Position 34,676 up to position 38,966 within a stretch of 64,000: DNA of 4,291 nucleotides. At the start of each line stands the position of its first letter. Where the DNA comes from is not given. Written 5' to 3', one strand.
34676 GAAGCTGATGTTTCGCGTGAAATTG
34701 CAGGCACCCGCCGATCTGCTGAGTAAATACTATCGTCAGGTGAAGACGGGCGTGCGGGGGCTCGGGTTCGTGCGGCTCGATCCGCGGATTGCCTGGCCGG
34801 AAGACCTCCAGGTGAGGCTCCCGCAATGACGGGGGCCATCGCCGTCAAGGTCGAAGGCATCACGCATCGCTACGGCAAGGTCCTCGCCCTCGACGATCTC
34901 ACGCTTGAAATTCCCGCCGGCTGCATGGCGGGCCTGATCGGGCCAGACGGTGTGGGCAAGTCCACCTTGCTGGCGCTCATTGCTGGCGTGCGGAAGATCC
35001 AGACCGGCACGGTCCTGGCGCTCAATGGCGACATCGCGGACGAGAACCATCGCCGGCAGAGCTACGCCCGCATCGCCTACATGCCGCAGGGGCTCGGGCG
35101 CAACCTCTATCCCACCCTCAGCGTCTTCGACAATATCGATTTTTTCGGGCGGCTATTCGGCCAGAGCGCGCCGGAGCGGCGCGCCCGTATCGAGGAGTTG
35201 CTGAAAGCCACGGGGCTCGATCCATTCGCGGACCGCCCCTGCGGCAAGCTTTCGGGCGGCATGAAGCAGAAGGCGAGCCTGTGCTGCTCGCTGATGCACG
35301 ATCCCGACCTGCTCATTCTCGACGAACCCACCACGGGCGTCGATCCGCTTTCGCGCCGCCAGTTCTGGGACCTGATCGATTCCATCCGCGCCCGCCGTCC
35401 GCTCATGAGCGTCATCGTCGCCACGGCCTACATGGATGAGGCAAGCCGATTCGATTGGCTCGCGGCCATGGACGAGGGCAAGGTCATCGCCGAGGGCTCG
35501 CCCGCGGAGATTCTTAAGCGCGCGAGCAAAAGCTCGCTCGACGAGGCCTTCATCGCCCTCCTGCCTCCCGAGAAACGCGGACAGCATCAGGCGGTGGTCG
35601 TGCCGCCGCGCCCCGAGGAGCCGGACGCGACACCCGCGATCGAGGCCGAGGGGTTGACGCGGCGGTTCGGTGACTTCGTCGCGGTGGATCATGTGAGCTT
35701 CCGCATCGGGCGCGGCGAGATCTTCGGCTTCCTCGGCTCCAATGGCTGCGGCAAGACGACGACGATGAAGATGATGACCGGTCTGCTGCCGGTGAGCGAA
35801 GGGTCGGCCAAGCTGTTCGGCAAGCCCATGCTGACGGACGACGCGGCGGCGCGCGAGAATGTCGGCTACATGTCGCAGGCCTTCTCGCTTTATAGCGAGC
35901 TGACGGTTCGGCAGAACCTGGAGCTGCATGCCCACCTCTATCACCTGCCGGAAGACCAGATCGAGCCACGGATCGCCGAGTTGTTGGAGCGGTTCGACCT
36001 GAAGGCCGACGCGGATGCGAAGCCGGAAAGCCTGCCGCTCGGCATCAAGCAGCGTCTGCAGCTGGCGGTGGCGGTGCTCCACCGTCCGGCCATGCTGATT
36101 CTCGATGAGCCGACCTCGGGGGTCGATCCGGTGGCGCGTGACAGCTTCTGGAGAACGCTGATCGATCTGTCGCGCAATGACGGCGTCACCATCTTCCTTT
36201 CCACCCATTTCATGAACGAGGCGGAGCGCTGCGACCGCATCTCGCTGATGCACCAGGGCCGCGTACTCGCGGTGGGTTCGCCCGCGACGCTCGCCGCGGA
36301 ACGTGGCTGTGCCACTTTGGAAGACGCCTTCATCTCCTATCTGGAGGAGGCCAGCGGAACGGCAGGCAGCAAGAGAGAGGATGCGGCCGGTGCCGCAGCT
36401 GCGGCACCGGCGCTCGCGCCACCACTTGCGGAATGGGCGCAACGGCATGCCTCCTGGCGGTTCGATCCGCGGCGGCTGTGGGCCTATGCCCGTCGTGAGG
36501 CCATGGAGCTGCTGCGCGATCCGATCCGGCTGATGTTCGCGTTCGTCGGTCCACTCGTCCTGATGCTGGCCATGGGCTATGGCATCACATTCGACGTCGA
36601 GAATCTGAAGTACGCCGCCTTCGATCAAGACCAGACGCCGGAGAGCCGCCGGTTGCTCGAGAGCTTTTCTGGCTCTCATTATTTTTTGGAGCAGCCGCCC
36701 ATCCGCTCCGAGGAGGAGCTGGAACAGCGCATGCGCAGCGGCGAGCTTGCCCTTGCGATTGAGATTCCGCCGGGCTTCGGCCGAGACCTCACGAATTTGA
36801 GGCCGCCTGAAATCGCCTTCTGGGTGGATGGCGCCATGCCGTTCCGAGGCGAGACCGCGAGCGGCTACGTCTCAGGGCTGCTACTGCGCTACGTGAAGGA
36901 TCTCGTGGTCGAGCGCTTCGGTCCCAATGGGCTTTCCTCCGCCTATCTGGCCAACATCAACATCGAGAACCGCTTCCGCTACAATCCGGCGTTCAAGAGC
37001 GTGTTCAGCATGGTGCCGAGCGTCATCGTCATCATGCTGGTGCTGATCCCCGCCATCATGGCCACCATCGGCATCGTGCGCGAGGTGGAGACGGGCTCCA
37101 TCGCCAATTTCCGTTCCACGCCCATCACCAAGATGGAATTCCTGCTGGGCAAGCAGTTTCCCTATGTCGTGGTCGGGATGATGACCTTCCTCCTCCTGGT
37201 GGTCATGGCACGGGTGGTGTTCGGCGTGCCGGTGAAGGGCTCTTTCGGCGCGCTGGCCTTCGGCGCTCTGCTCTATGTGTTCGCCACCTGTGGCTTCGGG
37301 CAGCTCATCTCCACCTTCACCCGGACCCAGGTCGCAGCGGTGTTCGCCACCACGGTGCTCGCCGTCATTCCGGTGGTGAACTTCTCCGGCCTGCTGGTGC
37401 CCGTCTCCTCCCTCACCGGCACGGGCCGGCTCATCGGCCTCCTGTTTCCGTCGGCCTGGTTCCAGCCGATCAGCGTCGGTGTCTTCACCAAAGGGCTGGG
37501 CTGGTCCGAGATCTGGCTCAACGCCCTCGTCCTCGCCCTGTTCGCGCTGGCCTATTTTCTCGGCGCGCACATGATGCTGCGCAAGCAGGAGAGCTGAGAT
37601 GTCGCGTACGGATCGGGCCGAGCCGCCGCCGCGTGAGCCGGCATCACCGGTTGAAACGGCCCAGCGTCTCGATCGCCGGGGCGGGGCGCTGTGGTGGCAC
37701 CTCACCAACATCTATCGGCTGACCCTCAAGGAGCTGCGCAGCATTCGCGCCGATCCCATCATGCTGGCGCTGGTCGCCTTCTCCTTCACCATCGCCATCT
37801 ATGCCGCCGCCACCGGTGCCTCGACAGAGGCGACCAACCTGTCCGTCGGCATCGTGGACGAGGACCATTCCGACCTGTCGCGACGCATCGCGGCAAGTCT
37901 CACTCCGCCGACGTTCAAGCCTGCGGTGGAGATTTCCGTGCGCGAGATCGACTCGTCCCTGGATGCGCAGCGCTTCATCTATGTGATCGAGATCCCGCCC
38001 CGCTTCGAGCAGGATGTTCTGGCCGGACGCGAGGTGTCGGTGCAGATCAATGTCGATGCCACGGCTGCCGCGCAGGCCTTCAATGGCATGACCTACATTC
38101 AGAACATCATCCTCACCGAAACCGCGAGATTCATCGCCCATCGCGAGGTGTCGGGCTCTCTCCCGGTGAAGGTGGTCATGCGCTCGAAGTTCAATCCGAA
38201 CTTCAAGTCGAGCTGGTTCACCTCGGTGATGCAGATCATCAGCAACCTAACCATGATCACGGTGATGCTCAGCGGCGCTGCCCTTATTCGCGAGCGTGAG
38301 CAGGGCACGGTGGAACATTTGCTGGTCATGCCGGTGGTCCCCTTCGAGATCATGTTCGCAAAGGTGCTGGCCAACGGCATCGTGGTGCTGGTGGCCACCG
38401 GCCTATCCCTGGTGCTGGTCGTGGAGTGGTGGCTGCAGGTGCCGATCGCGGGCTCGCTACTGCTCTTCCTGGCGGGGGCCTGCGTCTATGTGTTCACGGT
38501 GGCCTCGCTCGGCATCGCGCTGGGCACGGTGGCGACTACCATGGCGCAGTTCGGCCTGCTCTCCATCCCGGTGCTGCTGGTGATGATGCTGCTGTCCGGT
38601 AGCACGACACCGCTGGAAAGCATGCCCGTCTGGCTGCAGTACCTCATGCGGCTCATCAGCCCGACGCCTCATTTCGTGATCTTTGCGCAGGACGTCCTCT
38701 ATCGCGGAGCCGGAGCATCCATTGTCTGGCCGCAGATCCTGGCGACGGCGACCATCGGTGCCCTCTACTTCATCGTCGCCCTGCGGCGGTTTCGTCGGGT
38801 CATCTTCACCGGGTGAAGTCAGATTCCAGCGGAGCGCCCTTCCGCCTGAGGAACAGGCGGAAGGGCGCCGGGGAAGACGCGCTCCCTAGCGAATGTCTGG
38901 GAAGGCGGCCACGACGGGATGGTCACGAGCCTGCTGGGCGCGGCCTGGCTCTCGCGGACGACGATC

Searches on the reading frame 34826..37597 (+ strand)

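Call 37: search_protein_families(library=pfam, proteins=[window:34826-37597:+])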
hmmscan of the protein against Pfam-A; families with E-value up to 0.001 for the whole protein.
window:34826-37597:+ (923 aa): 9 families
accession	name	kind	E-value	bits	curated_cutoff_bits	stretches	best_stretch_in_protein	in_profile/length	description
PF00005.33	ABC_tran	-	3.2e-61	206.3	25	2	22-170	1-137/137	ABC transporter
PF12698.13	ABC2_membrane_3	-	5.7e-40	137.9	31.6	1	571-913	6-344/347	ABC-2 family transporter protein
PF13304.12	AAA_21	-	1.1e-16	62.2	27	1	355-461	179-298/304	AAA domain, putative AbiEii toxin, Type IV TA system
PF12679.13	ABC2_membrane_2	-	6.4e-13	49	27.2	1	553-863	2-209/283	ABC-2 family transporter protein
PF01061.29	ABC2_membrane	-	6.4e-11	42.6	26.9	1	726-880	38-203/211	ABC-2 type transporter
PF12730.13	ABC2_membrane_4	-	0.00021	21.7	27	1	725-848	47-170/179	ABC-2 family transporter protein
PF00004.35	AAA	-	0.00023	22.1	21.2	0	37-127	3-90/131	ATPase family associated with various cellular activities (AAA)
PF13401.12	AAA_22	-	0.00023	21.9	27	0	304-458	12-120/130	AAA domain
PF13555.12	AAA_29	-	0.00028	21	27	0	31-51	22-42/61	P-loop containing region of AAA domain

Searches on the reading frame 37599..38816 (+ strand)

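Call 37: search_protein_families(library=pfam, proteins=[window:37599-38816:+])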
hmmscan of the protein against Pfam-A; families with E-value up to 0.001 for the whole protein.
window:37599-38816:+ (405 aa): 4 families
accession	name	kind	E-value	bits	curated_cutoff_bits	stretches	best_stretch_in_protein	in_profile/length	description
PF12698.13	ABC2_membrane_3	-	1.1e-35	123.9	31.6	1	56-395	8-346/347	ABC-2 family transporter protein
PF01061.29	ABC2_membrane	-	7.4e-23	81.6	26.9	1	210-360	52-203/211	ABC-2 type transporter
PF12679.13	ABC2_membrane_2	-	2.1e-16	60.4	27.2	1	43-400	5-280/283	ABC-2 family transporter protein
PF12730.13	ABC2_membrane_4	-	2.8e-05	24.6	27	1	192-275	35-120/179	ABC-2 family transporter protein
